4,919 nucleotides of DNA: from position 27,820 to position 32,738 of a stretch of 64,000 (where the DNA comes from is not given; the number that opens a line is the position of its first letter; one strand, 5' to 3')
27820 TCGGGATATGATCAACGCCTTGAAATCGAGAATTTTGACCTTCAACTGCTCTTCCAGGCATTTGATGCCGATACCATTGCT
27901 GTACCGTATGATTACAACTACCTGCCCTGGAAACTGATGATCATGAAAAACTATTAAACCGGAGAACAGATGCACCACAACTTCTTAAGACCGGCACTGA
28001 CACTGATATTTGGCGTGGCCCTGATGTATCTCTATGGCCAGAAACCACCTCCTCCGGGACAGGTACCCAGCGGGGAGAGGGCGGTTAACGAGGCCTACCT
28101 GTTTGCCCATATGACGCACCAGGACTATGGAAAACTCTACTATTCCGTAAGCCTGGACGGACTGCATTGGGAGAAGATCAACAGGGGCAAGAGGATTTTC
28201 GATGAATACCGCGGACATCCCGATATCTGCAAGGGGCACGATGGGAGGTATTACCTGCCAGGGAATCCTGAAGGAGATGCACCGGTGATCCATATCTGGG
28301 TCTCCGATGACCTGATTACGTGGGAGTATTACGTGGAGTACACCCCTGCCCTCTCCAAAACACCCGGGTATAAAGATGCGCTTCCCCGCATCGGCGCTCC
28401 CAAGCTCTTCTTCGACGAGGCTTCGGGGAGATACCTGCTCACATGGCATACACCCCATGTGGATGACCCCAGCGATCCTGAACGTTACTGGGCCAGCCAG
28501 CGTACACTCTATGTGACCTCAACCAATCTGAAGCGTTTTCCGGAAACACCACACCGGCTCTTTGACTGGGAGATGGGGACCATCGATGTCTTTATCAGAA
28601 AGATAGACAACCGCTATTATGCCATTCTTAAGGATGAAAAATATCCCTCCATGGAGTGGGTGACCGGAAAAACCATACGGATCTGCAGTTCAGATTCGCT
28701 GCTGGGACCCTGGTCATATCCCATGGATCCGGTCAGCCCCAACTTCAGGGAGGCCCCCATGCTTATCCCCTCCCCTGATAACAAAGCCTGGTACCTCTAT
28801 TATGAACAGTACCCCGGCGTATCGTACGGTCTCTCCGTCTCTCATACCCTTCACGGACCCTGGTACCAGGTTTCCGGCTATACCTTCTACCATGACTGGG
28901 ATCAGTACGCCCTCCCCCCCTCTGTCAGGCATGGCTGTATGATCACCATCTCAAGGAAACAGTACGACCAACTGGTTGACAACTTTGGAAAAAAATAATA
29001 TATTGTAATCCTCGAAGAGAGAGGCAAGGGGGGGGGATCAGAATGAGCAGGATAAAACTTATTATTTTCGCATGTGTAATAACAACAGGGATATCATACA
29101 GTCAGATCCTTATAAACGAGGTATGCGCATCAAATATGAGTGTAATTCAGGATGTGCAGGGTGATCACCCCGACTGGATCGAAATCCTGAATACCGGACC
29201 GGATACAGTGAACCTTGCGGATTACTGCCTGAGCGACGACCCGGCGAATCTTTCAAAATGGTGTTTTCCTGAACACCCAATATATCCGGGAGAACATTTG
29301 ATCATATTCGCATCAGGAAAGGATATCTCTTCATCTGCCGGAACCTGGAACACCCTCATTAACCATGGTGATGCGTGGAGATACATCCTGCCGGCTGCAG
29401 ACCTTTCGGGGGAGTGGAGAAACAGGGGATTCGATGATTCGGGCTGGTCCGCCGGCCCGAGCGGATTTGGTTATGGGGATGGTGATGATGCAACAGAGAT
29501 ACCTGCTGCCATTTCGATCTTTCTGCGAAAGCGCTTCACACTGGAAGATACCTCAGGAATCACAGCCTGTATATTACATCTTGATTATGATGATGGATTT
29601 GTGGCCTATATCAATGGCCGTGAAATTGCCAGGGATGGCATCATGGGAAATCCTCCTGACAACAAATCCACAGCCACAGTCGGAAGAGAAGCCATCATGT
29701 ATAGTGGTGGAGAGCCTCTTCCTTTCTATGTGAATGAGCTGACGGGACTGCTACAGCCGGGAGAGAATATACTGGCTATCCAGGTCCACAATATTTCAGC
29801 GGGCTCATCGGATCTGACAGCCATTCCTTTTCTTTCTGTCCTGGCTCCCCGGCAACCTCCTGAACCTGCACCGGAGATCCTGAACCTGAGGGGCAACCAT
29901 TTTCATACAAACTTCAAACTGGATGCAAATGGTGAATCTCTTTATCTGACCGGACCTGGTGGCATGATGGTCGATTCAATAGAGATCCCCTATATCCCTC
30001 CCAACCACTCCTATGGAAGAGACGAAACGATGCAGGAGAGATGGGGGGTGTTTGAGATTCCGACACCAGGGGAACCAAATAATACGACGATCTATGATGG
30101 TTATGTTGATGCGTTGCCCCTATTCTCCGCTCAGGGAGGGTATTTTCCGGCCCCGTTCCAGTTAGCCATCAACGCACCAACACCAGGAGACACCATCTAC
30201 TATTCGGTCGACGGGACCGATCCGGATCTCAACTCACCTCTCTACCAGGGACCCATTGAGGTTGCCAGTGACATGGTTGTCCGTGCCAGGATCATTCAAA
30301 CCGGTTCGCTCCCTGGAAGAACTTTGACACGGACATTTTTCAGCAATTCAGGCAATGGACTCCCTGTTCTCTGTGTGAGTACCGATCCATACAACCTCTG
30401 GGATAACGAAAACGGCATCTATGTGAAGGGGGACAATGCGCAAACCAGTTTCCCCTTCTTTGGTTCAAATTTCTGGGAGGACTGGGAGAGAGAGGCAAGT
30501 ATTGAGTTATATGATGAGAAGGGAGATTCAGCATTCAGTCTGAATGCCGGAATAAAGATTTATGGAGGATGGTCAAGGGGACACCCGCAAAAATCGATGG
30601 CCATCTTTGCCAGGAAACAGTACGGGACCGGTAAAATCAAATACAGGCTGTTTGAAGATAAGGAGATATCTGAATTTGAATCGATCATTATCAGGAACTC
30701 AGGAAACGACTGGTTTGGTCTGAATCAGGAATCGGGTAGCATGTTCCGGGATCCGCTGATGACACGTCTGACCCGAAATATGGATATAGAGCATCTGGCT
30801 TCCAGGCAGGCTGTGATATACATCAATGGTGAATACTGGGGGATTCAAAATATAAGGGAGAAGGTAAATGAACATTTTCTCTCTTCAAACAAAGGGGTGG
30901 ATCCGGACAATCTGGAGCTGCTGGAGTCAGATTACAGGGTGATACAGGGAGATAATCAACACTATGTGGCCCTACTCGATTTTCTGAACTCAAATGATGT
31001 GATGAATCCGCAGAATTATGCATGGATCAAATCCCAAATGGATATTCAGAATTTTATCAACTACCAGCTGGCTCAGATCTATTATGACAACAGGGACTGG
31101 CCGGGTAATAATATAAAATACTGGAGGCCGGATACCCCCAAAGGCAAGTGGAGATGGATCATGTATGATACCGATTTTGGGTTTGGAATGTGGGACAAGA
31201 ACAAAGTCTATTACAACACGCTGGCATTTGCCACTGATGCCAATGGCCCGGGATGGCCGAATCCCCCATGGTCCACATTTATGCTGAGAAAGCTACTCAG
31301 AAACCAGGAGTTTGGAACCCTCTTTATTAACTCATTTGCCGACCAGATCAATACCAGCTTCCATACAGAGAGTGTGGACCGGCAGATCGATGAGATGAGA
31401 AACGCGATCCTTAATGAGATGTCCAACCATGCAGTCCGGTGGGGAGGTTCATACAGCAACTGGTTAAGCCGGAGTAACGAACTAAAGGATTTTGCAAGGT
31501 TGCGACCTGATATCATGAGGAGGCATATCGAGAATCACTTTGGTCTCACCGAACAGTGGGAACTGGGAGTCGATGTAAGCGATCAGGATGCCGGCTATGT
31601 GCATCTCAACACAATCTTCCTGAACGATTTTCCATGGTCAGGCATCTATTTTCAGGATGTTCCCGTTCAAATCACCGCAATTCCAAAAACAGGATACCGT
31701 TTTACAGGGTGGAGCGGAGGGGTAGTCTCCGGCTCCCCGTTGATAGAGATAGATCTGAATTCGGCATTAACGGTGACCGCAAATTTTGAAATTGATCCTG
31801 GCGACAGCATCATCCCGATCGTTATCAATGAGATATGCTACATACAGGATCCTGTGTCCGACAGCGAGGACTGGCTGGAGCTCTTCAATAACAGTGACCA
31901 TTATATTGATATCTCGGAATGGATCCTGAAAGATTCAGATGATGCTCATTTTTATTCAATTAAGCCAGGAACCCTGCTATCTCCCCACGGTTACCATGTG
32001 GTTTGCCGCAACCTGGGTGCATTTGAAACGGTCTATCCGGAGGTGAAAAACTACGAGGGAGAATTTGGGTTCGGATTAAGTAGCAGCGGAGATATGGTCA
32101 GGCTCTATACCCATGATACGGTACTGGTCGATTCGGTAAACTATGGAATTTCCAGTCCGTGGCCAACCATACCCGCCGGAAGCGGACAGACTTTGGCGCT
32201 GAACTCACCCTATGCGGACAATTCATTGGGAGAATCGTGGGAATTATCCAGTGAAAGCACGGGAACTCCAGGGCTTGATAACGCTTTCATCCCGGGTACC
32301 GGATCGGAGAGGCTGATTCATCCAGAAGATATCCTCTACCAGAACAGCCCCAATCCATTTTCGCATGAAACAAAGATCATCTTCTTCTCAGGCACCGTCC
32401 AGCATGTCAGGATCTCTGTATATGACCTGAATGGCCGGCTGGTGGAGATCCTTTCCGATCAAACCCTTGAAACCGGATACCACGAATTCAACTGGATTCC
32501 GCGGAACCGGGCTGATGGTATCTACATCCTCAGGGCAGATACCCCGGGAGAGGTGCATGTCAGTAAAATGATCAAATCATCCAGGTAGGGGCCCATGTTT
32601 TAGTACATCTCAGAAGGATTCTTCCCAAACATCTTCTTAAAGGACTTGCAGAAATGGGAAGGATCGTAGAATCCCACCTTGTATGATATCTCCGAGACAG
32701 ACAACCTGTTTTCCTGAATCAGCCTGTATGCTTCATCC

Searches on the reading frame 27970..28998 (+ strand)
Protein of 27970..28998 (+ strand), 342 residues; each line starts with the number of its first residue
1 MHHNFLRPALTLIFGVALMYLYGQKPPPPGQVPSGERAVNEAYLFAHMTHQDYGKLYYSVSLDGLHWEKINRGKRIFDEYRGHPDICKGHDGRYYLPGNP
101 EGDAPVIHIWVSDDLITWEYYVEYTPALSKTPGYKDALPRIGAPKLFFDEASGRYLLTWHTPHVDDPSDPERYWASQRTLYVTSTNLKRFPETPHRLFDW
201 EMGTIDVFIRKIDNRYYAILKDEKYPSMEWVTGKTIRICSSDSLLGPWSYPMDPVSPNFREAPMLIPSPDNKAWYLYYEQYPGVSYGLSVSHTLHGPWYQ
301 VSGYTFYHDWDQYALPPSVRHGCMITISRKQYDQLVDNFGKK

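Call 5: search_protein_families(library=pfam, proteins=[window:27970-28998:+], max_evalue=0.00001)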
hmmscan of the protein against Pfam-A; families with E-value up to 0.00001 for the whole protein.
window:27970-28998:+ (342 aa): 1 family
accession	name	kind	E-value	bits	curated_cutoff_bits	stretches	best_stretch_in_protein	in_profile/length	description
PF04616.20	Glyco_hydro_43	-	6.2e-06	26.2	32.2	0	84-160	13-84/288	Glycosyl hydrolases family 43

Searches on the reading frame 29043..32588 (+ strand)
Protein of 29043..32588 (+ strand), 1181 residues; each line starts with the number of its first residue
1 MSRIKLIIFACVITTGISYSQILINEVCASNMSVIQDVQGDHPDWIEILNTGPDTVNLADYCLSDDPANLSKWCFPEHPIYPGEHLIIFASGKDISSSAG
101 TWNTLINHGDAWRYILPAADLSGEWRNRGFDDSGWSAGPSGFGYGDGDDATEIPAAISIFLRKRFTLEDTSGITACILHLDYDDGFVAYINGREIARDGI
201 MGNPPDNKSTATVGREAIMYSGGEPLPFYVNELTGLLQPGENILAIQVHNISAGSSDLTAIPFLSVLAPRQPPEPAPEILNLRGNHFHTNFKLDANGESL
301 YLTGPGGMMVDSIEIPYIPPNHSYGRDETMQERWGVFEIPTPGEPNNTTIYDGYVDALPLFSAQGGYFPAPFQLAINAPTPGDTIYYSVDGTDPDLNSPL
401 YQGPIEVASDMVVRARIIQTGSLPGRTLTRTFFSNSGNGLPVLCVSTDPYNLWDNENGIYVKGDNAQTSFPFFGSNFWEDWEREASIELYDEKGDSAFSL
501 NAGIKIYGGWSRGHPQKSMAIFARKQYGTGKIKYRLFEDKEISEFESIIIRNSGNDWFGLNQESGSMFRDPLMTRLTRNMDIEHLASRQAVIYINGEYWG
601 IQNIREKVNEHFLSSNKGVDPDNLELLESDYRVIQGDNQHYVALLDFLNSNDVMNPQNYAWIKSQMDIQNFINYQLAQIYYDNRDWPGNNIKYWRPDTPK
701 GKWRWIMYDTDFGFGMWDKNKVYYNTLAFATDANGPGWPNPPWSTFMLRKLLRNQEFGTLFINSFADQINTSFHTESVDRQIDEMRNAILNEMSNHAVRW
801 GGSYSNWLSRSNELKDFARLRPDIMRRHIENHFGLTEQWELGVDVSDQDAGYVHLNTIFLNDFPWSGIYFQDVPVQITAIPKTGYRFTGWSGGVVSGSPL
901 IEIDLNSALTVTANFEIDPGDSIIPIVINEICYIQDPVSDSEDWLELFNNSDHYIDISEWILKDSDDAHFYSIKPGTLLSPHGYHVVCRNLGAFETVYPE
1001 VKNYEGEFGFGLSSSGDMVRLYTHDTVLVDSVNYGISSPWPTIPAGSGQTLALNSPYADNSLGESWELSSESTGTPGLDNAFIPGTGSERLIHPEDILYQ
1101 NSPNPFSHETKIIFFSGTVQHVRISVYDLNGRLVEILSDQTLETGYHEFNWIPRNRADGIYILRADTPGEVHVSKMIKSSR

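Call 6: search_protein_families(library=pfam, proteins=[window:29043-32588:+], max_evalue=0.00001)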
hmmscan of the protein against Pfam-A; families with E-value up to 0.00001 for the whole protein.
window:29043-32588:+ (1181 aa): 6 families
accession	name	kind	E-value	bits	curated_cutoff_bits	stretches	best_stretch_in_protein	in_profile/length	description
PF08757.17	CotH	-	1.1e-45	157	23.8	1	504-824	1-321/322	CotH kinase protein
PF00932.25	LTD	-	2e-24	86.5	34.3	2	926-1035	8-108/109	Lamin Tail Domain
PF13290.12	CHB_HEX_C_1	-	2e-14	53.7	22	1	365-424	3-62/67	Chitobiase/beta-hexosaminidase C-terminal domain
PF13287.12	Fn3_assoc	-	6.9e-12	45.7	23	1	375-432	2-59/59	Fn3 associated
PF18998.6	Flg_new_2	-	2.6e-07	31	23.6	1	872-918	22-72/73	Divergent InlB B-repeat domain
PF18962.6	Por_Secre_tail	-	8.7e-06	26.4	27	0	1103-1177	3-74/75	Secretion system C-terminal sorting domain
